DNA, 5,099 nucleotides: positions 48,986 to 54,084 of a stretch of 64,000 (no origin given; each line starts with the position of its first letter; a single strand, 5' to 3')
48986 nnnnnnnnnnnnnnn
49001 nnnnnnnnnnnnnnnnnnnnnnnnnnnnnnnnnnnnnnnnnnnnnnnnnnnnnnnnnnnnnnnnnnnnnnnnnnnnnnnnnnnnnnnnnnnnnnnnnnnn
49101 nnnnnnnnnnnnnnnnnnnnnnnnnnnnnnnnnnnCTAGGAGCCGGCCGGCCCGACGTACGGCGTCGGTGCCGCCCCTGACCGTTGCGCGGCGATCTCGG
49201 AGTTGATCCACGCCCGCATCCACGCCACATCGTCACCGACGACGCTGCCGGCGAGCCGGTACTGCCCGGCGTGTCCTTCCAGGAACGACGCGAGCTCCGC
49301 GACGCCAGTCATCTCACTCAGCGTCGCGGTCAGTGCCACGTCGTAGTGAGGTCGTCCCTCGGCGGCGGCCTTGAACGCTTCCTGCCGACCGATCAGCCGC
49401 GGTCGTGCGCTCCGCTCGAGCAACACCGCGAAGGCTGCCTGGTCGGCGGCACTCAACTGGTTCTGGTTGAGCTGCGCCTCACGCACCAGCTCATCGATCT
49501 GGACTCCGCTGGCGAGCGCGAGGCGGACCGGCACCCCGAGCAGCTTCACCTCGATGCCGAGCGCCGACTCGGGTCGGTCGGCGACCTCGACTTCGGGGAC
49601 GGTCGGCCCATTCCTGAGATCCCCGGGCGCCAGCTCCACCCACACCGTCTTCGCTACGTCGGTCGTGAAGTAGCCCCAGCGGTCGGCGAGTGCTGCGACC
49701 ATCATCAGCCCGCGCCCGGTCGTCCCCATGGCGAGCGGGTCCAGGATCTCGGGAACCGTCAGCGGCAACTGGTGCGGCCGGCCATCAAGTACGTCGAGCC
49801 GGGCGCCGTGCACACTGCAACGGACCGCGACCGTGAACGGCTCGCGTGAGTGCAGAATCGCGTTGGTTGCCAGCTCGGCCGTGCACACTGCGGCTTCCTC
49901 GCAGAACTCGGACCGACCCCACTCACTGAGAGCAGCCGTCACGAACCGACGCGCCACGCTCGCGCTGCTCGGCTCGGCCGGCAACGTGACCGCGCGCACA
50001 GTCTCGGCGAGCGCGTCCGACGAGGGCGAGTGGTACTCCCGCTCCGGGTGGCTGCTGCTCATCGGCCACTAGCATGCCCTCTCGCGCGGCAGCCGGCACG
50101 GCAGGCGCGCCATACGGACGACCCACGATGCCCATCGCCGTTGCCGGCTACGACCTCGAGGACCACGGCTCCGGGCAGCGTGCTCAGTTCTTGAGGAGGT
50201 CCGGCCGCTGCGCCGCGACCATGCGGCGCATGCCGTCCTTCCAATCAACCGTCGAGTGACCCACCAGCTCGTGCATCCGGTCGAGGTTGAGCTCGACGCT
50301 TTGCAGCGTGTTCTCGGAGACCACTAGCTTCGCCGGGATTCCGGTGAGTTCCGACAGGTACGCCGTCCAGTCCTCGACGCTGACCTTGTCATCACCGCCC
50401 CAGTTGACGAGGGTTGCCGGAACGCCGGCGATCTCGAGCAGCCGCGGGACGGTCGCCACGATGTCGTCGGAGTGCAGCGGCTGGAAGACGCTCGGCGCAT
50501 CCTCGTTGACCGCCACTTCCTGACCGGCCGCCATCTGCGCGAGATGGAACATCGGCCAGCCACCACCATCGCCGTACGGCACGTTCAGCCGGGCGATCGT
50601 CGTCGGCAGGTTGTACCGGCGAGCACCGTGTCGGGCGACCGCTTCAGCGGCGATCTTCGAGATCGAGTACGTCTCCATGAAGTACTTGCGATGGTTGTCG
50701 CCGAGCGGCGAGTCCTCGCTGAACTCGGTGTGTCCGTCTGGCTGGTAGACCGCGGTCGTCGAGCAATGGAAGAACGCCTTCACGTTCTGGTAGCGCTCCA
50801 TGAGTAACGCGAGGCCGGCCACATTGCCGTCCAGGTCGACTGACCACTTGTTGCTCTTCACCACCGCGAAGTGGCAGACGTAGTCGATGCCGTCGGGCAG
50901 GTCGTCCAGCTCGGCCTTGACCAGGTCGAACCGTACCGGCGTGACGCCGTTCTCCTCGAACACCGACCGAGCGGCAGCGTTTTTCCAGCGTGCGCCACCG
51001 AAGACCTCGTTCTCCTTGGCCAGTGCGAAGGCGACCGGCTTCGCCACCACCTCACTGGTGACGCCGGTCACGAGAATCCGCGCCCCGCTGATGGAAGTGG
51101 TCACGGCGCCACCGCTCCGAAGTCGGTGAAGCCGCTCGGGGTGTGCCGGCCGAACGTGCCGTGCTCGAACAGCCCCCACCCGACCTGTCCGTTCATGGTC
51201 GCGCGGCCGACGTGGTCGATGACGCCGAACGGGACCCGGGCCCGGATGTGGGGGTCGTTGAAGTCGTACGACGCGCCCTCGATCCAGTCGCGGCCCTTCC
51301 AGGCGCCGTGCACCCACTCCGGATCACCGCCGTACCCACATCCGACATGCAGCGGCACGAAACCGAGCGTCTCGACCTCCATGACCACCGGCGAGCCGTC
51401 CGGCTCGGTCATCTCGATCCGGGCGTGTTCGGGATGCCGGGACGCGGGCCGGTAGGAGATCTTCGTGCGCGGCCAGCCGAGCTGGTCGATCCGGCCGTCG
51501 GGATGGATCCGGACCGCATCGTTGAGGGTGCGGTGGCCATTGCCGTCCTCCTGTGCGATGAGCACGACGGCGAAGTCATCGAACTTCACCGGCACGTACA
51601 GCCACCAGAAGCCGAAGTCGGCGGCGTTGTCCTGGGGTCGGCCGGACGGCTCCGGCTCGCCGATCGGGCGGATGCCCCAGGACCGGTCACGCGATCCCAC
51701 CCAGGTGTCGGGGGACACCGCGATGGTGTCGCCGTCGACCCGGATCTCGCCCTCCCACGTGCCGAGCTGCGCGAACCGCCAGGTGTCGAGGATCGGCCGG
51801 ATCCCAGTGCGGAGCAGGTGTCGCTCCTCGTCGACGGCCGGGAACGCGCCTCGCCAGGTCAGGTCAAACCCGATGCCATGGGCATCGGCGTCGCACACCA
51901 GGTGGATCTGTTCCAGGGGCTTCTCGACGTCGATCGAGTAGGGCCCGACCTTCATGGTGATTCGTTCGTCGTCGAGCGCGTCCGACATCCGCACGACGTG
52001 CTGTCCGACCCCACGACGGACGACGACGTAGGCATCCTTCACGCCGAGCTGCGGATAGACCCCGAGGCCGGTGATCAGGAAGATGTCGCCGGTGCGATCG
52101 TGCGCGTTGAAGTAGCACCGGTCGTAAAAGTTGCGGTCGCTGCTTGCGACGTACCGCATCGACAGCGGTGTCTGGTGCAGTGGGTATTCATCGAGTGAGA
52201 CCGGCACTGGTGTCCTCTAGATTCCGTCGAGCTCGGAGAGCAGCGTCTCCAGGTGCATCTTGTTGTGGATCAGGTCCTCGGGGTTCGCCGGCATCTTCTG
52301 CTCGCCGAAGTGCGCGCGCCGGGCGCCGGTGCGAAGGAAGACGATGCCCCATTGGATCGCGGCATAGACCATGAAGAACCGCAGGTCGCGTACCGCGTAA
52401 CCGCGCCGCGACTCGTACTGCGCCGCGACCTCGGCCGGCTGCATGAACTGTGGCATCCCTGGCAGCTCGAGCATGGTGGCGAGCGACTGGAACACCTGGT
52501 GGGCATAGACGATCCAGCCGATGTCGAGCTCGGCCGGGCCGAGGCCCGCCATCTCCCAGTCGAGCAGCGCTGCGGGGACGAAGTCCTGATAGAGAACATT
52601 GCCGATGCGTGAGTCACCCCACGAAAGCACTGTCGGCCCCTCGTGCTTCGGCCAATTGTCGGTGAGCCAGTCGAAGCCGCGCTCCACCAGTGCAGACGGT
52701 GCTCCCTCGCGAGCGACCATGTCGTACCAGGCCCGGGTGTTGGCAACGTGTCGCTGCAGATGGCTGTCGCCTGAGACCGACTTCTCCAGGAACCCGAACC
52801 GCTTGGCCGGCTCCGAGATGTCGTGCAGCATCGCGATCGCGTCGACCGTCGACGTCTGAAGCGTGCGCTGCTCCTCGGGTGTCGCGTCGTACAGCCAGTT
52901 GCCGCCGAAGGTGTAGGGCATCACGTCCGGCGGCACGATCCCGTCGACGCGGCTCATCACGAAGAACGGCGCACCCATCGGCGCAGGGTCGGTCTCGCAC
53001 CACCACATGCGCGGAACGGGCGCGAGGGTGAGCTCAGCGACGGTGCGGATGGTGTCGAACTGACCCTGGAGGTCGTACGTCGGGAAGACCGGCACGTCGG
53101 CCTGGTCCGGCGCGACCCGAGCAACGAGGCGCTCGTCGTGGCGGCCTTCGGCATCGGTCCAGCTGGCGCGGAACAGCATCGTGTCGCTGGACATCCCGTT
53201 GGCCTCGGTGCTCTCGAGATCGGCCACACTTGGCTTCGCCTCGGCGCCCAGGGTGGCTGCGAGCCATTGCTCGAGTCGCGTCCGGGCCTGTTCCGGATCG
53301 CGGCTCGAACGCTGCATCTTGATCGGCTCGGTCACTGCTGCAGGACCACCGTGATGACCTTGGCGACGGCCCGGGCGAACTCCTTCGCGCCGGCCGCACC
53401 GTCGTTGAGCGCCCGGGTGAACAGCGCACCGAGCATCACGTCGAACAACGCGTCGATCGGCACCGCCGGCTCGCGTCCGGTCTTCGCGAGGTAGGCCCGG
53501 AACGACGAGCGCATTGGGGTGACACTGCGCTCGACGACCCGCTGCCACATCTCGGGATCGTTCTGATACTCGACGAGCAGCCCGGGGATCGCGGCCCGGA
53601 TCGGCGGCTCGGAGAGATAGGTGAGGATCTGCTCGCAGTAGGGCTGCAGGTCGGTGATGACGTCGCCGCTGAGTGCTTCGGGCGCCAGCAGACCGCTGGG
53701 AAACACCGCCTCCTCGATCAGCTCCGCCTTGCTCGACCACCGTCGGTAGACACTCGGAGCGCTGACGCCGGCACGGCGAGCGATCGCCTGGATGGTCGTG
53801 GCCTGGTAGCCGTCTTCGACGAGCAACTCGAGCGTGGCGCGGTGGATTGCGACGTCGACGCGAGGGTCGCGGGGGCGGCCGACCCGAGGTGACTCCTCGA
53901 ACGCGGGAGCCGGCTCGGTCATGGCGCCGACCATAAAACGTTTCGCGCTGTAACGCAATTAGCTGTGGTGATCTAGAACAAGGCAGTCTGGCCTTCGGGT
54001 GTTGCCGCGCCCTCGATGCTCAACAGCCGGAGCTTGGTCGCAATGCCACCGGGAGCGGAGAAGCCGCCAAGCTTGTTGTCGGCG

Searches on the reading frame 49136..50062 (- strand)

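Call 20: search_protein_families(library=pfam, proteins=[window:49136-50062:-], max_evalue=0.000001)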
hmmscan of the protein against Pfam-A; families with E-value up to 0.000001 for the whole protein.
window:49136-50062:- (308 aa): 1 family
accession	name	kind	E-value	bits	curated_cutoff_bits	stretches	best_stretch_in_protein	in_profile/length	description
PF13581.12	HATPase_c_2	-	5.5e-09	36.5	27.4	1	27-141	1-124/127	Histidine kinase-like ATPase domain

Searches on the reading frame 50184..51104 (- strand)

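Call 20: search_protein_families(library=pfam, proteins=[window:50184-51104:-], max_evalue=0.000001)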
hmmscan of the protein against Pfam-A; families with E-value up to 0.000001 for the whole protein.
window:50184-51104:- (306 aa): 2 families
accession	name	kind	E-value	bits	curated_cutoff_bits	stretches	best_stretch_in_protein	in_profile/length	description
PF01370.27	Epimerase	-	8.2e-16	58.6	20.9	1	10-224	1-226/240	NAD dependent epimerase/dehydratase family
PF07993.18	NAD_binding_4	-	7.5e-09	35.6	20.1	1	42-174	58-205/258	Male sterility protein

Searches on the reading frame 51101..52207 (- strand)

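Call 20: search_protein_families(library=pfam, proteins=[window:51101-52207:-], max_evalue=0.000001)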
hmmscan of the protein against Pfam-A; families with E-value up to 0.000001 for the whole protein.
window:51101-52207:- (368 aa): 0 families

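Call 82: search_protein_families(library=pfam, proteins=[window:51101-52207:-], max_evalue=0.001)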
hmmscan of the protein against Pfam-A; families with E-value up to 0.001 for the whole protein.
window:51101-52207:- (368 aa): 1 family
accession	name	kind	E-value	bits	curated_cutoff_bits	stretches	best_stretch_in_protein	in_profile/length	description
PF23212.2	DUF7064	-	2e-05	25.3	24.7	0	206-295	12-100/126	Domain of unknown function (DUF7064)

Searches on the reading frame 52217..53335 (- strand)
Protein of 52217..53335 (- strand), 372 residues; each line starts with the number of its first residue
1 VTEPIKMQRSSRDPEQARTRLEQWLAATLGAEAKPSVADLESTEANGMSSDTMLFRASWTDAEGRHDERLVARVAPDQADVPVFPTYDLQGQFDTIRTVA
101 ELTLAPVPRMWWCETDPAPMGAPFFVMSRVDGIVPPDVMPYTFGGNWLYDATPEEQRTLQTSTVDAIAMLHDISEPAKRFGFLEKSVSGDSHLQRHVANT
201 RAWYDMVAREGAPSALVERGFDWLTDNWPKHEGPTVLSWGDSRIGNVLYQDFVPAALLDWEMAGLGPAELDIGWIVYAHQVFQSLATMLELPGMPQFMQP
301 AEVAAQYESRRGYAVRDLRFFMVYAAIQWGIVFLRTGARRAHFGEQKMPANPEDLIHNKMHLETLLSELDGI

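Call 20: search_protein_families(library=pfam, proteins=[window:52217-53335:-], max_evalue=0.000001)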
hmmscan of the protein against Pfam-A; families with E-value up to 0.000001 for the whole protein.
window:52217-53335:- (372 aa): 1 family
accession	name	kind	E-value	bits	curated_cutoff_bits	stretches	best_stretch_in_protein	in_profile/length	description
PF01636.29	APH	-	6.2e-18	65.9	23.2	1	69-277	22-211/239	Phosphotransferase enzyme family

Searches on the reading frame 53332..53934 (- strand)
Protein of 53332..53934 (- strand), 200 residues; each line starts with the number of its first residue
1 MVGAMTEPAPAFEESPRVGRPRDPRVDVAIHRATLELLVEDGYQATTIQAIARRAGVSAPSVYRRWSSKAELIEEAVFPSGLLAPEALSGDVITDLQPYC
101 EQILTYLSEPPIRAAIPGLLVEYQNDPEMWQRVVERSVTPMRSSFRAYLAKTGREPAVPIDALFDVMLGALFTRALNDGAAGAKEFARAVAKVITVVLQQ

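Call 20: search_protein_families(library=pfam, proteins=[window:53332-53934:-], max_evalue=0.000001)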
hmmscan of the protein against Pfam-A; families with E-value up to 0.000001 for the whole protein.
window:53332-53934:- (200 aa): 2 families
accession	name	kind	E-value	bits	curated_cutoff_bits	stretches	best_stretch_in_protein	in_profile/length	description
PF00440.29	TetR_N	-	1.1e-16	60.8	24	1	32-76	3-47/47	Bacterial regulatory proteins, tetR family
PF16859.10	TetR_C_11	-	2.3e-12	47.7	32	1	89-192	4-111/113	Tetracyclin repressor-like, C-terminal domain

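Call 46: search_solved_structures(query=window:53332-53934:-, max_evalue=0.001)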
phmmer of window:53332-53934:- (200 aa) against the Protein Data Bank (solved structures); distinct sequences matched with E-value up to 0.001: 22.
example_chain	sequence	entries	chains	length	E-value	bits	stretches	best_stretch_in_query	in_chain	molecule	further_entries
4jkz_A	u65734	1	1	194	1.7e-12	50.8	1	16-197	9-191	Transcriptional regulator, TetR family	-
4jl3_A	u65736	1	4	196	1.9e-11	47.3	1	19-197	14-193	Transcriptional regulator, TetR family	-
2fq4_A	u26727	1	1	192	3.1e-11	46.7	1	17-179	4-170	Transcriptional regulator, TetR family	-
2dg7_A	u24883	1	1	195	3.3e-08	36.8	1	23-88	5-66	putative transcriptional regulator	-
9b7y_A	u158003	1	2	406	2.1e-07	34.2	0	18-77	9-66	Transcriptional repressor Mce3R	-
2id3_A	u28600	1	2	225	2.1e-06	30.9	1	10-111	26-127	Putative transcriptional regulator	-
2zb9_A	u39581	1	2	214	3.1e-06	30.4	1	16-177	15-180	Putative transcriptional regulator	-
2of7_A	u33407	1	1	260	1.2e-05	28.4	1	4-74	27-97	Putative tetR-family transcriptional regulator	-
6wp7_A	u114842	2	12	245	2.6e-05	27.4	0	22-170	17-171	AvaR1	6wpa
6wp9_A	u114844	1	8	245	2.6e-05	27.3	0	23-170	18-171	AvaR1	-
3he0_A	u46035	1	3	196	2.6e-05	27.3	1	30-88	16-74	Transcriptional regulator, TetR family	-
3ppb_A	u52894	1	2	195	4.5e-05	26.6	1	29-137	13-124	putative tetR family transcription regulator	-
6g87_A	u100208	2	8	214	5.3e-05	26.3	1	19-75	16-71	TetR/AcrR family transcriptional regulator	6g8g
4me9_A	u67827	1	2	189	0.00027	24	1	30-88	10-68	Transcriptional regulator, TetR family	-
6g8h_CCC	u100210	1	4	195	0.00031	23.8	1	26-75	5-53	Transcriptional regulatory protein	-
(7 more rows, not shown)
